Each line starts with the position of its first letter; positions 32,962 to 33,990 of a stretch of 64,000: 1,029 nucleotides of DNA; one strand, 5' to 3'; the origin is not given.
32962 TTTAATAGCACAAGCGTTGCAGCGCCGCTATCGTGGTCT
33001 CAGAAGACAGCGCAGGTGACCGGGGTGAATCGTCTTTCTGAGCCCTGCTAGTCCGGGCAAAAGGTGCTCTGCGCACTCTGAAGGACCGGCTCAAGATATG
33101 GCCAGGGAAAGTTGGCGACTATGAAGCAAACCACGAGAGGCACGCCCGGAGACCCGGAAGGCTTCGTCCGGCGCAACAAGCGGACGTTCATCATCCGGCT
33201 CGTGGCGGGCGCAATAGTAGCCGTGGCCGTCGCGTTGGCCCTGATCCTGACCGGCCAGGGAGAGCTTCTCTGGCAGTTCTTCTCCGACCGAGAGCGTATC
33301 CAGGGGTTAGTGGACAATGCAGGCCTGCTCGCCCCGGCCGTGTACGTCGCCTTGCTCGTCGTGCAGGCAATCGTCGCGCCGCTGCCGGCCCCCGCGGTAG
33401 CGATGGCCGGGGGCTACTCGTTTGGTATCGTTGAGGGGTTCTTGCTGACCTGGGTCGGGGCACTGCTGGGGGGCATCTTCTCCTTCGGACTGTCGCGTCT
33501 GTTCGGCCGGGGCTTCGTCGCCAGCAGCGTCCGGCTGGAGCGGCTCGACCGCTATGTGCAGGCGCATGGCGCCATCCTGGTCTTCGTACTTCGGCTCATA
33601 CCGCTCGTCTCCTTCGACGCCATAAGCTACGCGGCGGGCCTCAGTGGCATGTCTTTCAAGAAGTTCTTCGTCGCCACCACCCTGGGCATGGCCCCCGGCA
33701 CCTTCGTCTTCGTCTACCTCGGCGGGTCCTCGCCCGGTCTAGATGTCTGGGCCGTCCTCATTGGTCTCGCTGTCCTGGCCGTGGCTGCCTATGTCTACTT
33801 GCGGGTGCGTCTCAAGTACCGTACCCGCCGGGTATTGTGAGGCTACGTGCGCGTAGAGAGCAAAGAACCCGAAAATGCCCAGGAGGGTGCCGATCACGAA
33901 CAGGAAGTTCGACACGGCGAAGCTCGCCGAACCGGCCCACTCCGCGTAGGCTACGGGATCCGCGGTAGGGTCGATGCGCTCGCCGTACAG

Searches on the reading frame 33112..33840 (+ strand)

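Call 31: search_protein_families(library=pfam, proteins=[window:33112-33840:+], max_evalue=0.001)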
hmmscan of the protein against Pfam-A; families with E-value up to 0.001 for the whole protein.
window:33112-33840:+ (242 aa): 1 family
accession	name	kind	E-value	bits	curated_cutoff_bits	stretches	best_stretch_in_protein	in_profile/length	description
PF09335.16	VTT_dom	-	4.4e-27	95.4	33.9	1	92-204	2-121/123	VTT domain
